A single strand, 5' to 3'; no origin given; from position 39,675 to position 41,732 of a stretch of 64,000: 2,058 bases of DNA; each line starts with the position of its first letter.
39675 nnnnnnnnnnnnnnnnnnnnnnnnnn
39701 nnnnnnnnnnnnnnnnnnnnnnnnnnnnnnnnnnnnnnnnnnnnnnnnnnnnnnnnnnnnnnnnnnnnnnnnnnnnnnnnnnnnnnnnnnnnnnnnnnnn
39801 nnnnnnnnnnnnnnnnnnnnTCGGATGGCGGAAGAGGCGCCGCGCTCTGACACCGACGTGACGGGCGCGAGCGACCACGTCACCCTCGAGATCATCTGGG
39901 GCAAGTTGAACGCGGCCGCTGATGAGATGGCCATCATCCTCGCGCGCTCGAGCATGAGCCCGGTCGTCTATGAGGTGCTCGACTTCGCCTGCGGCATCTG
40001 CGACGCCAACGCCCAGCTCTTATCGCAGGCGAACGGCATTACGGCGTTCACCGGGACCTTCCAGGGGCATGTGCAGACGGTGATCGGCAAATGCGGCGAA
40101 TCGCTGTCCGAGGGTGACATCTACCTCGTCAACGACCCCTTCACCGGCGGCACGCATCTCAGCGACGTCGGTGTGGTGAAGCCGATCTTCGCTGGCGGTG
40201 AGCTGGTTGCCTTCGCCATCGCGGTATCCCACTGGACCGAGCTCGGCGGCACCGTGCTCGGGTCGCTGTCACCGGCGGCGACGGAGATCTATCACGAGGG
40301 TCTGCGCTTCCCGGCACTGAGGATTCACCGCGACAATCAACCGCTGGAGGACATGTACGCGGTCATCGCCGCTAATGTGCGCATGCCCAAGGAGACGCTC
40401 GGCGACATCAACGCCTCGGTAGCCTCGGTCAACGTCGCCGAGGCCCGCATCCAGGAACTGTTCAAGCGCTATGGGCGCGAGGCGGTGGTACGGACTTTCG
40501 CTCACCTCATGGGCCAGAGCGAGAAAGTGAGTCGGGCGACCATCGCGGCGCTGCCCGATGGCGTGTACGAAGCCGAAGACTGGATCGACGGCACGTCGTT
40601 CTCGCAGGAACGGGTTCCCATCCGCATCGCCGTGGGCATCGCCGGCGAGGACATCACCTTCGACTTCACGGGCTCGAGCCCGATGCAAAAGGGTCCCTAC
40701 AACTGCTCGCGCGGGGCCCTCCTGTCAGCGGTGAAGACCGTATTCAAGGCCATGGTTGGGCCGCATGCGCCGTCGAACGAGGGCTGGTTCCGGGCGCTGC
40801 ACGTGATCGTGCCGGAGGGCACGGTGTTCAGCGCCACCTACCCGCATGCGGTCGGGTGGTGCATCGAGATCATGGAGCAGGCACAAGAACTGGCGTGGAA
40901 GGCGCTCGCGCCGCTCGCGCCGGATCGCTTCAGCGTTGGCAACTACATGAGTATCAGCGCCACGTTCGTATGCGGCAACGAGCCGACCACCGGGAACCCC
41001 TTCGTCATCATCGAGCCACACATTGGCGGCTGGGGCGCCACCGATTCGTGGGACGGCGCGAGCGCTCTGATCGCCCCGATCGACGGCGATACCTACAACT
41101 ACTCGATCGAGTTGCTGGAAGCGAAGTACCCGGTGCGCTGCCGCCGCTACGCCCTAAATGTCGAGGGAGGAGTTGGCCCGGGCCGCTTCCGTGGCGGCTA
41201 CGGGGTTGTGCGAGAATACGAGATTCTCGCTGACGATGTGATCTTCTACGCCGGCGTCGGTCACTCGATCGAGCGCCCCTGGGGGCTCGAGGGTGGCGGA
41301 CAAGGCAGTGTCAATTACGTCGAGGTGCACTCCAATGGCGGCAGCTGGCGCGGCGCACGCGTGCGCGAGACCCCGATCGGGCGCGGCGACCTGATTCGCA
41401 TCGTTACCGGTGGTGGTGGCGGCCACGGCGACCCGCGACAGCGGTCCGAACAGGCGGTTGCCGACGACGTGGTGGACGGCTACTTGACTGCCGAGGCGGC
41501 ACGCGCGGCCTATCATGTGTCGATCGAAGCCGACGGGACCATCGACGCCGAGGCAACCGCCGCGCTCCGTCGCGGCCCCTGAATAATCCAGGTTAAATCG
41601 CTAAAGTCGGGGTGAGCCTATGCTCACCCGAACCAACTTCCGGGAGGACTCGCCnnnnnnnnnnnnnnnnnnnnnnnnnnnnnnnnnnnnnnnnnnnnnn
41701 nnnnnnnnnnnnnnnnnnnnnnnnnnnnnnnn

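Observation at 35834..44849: Divergent hyuB-hyuA-hyuB module followed by a MetE-fold zinc protein and a convergent AOR-family tungsten/molybdenum enzyme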

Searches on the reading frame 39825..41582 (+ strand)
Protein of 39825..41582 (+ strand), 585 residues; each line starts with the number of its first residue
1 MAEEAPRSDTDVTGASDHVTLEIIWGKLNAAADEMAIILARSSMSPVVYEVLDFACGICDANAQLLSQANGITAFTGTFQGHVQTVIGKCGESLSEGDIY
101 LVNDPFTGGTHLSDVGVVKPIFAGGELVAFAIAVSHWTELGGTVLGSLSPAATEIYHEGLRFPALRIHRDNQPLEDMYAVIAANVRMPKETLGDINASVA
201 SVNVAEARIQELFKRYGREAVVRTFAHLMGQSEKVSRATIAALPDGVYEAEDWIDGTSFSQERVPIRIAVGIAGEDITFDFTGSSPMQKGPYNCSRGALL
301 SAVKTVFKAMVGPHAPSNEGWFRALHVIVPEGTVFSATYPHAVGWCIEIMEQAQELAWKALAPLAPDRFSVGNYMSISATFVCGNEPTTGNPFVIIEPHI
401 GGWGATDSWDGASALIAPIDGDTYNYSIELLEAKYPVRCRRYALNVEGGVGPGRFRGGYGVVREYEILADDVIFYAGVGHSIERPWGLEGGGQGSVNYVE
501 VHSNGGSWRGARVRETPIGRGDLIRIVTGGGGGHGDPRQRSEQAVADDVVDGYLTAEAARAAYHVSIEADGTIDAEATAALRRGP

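Call 3: search_protein_families(library=pfam, proteins=[window:39825-41582:+])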
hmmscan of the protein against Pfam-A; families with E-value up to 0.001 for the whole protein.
window:39825-41582:+ (585 aa): 1 family
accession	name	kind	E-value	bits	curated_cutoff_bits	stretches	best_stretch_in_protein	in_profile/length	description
PF02538.19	Hydantoinase_B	-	4.6e-158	527.3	26.8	1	17-537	1-519/519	Hydantoinase B/oxoprolinase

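Call 4: search_protein_families(library=ncbifam, proteins=[window:39825-41582:+])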
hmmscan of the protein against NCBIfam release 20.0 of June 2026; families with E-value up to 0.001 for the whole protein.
window:39825-41582:+ (585 aa): 2 families
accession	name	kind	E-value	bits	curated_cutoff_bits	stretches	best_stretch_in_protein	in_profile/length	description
NF050157.1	CapLactmsBetCapB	equivalog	3.3e-76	256.8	1000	1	17-581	2-574/577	caprolactamase subunit beta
NF042976.1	AcphenoCarb_ApcD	equivalog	7.1e-36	123.7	1500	2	10-462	23-484/685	acetophenone carboxylase subunit delta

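Call 35: search_dna_similar(query=window:39825-41582:+, collection=plasmids, mode=protein, max_rows=15)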
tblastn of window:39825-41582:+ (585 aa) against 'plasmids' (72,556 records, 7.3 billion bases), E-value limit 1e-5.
Records with a match: 934; places in all: 1307; records where one place covers at least 80% of the query: 775.
Best place of each record, by identity: <60% 934.
By first word of the organism name: Agrobacterium 173; Rhizobium 159; Sinorhizobium 115; Pseudosulfitobacter 49; Paracoccus 34; Sulfitobacter 20; Rhodococcus 17; Ensifer 15; Paraburkholderia 14; Burkholderia 13; and 108 more.
By predicted mobility (MOB-suite, as given by PLSDB): non-mobilizable 539; conjugative 279; mobilizable 116.
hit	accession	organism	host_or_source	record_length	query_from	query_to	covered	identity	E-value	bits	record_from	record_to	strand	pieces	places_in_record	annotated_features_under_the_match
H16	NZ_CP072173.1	Rhizobium sp. AB2/73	Phyla canescens,cell culture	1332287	17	563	94%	52.8%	2e-167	535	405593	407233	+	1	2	record has no annotation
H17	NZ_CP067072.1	Rhizobium sp. AB2/73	Phyla canescens,cell culture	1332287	17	563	94%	52.8%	2e-167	535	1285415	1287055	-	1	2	record has no annotation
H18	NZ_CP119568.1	Pararhizobium qamdonense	cell culture,soil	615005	8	581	98%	50.2%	3e-159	511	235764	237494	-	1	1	hydantoinase B/oxoprolinase family protein | hydantoinase/oxoprolinase family protein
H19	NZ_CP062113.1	Aminobacter sp. SR38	bacterial pure culture,soil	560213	15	564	94%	52.2%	7e-167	533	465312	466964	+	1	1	hydantoinase B/oxoprolinase family protein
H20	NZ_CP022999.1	Rhizobium sp. 11515TR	Cell culture,agricultural soil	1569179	17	563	94%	52.4%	3e-166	531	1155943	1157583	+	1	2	none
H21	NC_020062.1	Rhizobium tropici CIAT 899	Phaseolus vulgaris root nodule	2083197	17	563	94%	52.4%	1e-165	530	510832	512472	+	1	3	record has no annotation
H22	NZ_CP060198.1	Aminobacter sp. MDW-2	cell culture,soil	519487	15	564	94%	52.0%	1e-166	533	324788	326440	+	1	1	hydantoinase B/oxoprolinase family protein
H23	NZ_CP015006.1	Aminobacter aminovorans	cell culture,soil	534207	15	564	94%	52.0%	1e-166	533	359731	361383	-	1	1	hydantoinase B/oxoprolinase family protein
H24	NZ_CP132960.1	Aminobacter niigataensis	cell culture,sediment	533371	15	564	94%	51.8%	7e-166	530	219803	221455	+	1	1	hydantoinase B/oxoprolinase family protein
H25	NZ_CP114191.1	Aminobacter sp. NyZ550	-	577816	15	564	94%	51.8%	1e-165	530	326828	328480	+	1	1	hydantoinase B/oxoprolinase family protein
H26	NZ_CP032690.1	Rhizobium sp. CCGE532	Phaseolus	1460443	17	563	94%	51.7%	6e-163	522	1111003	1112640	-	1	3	record has no annotation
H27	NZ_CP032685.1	Rhizobium sp. CCGE531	Phaseolus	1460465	17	563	94%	51.7%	6e-163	522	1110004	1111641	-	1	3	record has no annotation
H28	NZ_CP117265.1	Rhizobium tumorigenes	Rubus sp.,pure bacterial culture,Aerial ...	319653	17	560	93%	51.9%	9e-161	516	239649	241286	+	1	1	hydantoinase B/oxoprolinase family protein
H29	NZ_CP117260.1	Rhizobium tumorigenes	Rubus sp.,pure bacterial culture,Aerial ...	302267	17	560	93%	51.9%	3e-160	514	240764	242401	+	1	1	hydantoinase B/oxoprolinase family protein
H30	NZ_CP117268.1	Rhizobium rhododendri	Rhododendron sp.,pure bacterial ...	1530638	17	560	93%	51.9%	6e-160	513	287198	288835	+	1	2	record has no annotation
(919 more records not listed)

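Call 36: get_annotated_region(hit=H19, flank=8000)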
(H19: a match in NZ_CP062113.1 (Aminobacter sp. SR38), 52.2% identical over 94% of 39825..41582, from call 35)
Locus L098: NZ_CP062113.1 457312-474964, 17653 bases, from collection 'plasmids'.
description: Aminobacter sp. SR38 plasmid pSR1, complete sequence
organism: Aminobacter sp. SR38 (NCBI taxid 2774562)
taxonomy: Bacteria; Pseudomonadota; Alphaproteobacteria; Hyphomicrobiales; Phyllobacteriaceae; Aminobacter; Aminobacter sp. SR38
host: -; source: bacterial pure culture,soil; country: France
typing (MOB-suite, as given by PLSDB): non-mobilizable
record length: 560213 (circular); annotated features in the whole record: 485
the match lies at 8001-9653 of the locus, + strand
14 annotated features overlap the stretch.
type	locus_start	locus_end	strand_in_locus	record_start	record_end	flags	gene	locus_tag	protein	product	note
CDS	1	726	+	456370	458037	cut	-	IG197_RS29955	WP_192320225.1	Na/Pi cotransporter family protein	GO:0044341 - sodium-dependent phosphate transport [Evidence IEA]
CDS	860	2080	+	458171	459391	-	-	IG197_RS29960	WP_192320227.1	2-aminoethylphosphonate--pyruvate transaminase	GO:0019700 - organic phosphonate catabolic process [Evidence IEA]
CDS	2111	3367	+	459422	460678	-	phnA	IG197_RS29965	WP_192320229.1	phosphonoacetate hydrolase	GO:0019636 - phosphonoacetate metabolic process [Evidence IEA]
CDS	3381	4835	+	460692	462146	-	phnY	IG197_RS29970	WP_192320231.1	phosphonoacetaldehyde dehydrogenase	-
CDS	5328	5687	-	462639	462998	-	-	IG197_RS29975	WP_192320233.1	hypothetical protein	-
CDS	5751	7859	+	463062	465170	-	-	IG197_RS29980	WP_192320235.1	LuxR C-terminal-related transcriptional regulator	GO:0006355 - regulation of DNA-templated transcription [Evidence IEA]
CDS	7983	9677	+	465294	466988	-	-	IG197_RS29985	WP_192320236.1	hydantoinase B/oxoprolinase family protein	-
CDS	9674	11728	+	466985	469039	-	-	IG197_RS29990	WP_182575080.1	hydantoinase/oxoprolinase family protein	-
CDS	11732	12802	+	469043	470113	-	-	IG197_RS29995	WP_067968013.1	ABC transporter ATP-binding protein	-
CDS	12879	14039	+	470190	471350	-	-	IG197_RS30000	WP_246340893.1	extracellular solute-binding protein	-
CDS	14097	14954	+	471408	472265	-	-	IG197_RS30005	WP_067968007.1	ABC transporter permease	GO:0055085 - transmembrane transport [Evidence IEA]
CDS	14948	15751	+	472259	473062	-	-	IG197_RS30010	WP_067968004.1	ABC transporter permease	GO:0055085 - transmembrane transport [Evidence IEA]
CDS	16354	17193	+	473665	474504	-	-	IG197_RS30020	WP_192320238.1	DMT family transporter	GO:0055085 - transmembrane transport [Evidence IEA]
CDS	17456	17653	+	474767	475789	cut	-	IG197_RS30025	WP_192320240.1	putative 2-aminoethylphosphonate ABC transporter substrate-binding protein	GO:0033223 - 2-aminoethylphosphonate transport [Evidence IEA]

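Call 37: get_annotated_region(hit=H18, flank=8000)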
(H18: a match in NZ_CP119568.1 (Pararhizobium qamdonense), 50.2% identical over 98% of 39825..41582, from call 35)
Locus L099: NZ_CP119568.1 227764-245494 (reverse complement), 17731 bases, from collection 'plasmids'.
description: Pararhizobium qamdonense strain T808 plasmid p3, complete sequence
organism: Pararhizobium qamdonense (NCBI taxid 3031126)
taxonomy: Bacteria; Pseudomonadota; Alphaproteobacteria; Hyphomicrobiales; Rhizobiaceae; Pararhizobium; Pararhizobium qamdonense
host: -; source: cell culture,soil; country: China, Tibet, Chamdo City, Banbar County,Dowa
typing (MOB-suite, as given by PLSDB): conjugative; relaxase MOBQ; mating-pair formation MPF_T
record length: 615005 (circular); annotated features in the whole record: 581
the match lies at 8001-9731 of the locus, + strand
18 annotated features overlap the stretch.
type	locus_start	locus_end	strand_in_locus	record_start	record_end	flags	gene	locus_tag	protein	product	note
CDS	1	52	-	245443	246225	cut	-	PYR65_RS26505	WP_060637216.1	ABC transporter substrate-binding protein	-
CDS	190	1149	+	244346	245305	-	-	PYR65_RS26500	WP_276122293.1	LysR family transcriptional regulator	GO:0006355 - regulation of DNA-templated transcription [Evidence IEA]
CDS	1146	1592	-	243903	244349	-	-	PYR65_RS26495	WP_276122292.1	acyl-CoA thioesterase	-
CDS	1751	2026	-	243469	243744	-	-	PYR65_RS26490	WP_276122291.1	hypothetical protein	-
CDS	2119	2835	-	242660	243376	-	-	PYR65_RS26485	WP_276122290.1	hypothetical protein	-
CDS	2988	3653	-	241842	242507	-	-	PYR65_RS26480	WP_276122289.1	hypothetical protein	-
CDS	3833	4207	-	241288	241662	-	-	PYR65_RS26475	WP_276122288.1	helix-turn-helix transcriptional regulator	-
CDS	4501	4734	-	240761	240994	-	rpsU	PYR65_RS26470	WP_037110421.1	30S ribosomal protein S21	GO:0006412 - translation [Evidence IEA]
CDS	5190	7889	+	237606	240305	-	-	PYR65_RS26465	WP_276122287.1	LuxR C-terminal-related transcriptional regulator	GO:0006355 - regulation of DNA-templated transcription [Evidence IEA]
CDS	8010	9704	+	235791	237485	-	-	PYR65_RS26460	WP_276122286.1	hydantoinase B/oxoprolinase family protein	-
CDS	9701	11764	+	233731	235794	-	-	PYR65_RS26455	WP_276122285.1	hydantoinase/oxoprolinase family protein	-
CDS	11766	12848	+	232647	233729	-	-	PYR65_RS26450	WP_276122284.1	ABC transporter ATP-binding protein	-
CDS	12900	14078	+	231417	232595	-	-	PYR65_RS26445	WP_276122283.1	extracellular solute-binding protein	-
CDS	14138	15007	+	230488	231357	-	-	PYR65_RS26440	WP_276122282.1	ABC transporter permease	GO:0055085 - transmembrane transport [Evidence IEA]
CDS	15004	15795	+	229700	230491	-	-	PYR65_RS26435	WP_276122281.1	ABC transporter permease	GO:0055085 - transmembrane transport [Evidence IEA]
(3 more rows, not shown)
